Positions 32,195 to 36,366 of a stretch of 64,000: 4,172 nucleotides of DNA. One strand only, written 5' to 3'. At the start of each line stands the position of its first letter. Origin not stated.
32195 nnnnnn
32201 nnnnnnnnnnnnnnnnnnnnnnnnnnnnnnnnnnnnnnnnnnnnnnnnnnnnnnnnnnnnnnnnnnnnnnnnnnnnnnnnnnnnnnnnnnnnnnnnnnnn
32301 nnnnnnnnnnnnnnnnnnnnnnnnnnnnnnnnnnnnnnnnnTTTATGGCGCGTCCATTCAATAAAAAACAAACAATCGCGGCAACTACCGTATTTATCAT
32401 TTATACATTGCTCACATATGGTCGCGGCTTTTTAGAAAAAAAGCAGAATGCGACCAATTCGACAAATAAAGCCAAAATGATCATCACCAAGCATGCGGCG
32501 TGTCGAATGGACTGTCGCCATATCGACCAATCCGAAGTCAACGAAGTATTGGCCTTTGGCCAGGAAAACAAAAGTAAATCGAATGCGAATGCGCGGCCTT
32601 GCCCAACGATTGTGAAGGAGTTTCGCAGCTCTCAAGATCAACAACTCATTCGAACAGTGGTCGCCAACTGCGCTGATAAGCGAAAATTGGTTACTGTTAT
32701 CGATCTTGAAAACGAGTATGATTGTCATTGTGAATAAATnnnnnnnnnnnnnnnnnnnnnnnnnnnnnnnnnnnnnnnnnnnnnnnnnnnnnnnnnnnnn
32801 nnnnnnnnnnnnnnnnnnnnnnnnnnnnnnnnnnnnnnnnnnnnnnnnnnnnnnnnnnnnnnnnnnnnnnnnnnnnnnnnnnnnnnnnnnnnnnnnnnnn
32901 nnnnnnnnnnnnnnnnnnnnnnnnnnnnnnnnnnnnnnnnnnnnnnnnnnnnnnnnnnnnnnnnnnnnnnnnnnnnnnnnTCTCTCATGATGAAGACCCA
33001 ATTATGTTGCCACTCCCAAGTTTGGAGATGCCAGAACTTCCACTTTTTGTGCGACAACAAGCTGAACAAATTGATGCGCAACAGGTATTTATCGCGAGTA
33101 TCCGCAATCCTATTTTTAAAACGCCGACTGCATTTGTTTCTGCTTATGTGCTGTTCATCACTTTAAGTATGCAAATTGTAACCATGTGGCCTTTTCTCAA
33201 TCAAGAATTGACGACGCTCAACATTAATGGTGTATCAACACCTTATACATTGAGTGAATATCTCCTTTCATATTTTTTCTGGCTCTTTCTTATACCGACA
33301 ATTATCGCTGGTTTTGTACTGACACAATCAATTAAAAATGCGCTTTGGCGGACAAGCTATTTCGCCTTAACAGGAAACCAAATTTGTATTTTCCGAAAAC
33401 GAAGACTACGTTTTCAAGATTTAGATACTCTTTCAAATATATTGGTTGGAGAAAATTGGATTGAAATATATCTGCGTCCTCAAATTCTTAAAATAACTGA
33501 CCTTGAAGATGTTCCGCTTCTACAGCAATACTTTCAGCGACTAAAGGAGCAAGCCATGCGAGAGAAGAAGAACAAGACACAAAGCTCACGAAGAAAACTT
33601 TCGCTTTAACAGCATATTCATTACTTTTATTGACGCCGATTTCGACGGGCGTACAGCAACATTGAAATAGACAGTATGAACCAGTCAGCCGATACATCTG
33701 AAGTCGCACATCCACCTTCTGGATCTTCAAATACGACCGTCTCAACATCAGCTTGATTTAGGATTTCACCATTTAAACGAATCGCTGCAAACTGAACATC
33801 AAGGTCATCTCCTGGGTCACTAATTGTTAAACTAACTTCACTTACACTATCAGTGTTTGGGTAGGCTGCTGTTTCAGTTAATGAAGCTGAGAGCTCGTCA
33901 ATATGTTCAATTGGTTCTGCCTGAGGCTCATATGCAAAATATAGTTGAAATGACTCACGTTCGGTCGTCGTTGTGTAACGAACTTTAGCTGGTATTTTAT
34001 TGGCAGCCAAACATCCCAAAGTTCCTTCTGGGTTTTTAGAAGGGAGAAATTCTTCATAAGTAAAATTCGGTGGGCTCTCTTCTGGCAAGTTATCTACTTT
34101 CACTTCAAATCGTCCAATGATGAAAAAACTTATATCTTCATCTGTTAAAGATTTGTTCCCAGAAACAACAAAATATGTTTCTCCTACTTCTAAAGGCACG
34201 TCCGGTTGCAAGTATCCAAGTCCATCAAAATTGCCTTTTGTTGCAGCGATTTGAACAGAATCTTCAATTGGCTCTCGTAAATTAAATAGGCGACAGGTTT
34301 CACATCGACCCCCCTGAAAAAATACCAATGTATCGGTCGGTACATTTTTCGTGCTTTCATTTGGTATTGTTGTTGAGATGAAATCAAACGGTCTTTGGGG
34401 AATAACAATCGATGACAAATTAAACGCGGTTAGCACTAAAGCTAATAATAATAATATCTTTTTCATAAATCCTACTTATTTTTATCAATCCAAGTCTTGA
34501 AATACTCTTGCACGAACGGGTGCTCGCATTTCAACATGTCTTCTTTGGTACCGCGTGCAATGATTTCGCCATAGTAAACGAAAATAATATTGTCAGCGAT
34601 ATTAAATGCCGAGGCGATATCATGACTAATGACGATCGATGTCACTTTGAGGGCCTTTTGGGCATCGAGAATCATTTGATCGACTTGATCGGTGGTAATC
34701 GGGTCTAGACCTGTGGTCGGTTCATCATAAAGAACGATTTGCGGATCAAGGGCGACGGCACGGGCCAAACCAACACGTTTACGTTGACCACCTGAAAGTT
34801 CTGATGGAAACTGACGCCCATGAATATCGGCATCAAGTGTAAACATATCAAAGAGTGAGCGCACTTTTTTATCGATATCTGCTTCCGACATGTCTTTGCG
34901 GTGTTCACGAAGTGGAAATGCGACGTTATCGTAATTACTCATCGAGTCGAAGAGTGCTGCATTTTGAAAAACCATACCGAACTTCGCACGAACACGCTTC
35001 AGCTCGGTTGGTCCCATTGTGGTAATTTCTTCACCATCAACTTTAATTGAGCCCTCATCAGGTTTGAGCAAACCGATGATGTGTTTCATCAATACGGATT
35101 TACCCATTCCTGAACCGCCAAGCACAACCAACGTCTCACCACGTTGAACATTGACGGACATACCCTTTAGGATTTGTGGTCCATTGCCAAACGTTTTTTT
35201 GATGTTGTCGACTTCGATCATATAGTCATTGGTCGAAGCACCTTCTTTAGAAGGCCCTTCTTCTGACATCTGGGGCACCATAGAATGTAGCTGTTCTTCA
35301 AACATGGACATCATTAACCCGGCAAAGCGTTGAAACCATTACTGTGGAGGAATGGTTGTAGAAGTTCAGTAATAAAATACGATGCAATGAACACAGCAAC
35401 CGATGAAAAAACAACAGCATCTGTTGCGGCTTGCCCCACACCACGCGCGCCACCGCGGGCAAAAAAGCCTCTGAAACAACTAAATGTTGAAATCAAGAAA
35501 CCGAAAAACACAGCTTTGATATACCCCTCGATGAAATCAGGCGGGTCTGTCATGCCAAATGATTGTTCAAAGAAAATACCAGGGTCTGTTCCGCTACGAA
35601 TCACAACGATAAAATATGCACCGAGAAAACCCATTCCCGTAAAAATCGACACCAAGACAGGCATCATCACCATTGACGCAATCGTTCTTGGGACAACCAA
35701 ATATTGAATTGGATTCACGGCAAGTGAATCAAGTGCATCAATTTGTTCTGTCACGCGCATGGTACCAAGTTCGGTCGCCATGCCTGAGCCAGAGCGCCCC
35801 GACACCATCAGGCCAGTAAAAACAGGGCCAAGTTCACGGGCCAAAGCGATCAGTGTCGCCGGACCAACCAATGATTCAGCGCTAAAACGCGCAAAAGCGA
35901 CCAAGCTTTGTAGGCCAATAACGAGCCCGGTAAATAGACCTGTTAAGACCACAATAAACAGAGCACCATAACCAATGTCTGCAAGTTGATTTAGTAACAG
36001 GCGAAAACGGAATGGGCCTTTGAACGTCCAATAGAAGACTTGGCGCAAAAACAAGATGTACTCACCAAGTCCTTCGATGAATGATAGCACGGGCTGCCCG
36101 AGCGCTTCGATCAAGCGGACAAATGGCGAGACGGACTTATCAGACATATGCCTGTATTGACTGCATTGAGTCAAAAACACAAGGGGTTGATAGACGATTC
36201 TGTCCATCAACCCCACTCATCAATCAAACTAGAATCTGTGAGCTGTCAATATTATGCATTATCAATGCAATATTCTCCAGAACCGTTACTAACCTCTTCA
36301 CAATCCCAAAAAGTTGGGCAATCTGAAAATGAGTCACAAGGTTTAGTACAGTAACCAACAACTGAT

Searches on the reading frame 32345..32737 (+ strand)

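Call 15: search_protein_families(library=ncbifam, proteins=[window:32345-32737:+])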
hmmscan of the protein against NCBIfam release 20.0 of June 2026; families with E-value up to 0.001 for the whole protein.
window:32345-32737:+ (130 aa): 0 families

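Call 33: search_protein_families(library=pfam, proteins=[window:32345-32737:+], max_evalue=0.00001)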
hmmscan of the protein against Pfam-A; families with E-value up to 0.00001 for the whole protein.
window:32345-32737:+ (130 aa): 1 family
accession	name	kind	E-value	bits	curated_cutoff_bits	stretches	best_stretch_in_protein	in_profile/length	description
PF14076.12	DUF4258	-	2.6e-12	47.3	25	1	47-119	1-70/71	Domain of unknown function (DUF4258)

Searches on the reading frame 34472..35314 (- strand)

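Call 33: search_protein_families(library=pfam, proteins=[window:34472-35314:-], max_evalue=0.00001)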
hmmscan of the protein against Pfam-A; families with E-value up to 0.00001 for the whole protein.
window:34472-35314:- (280 aa): 1 family
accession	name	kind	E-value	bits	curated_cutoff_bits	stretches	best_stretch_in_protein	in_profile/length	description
PF00005.33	ABC_tran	-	1e-33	117.2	25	1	49-201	1-137/137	ABC transporter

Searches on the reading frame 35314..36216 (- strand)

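Call 33: search_protein_families(library=pfam, proteins=[window:35314-36216:-], max_evalue=0.00001)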
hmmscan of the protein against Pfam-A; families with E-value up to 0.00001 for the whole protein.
window:35314-36216:- (300 aa): 1 family
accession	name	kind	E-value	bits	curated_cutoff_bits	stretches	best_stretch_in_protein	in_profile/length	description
PF02405.21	MlaE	-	7e-74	248.4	22.5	1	75-284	2-211/212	Permease MlaE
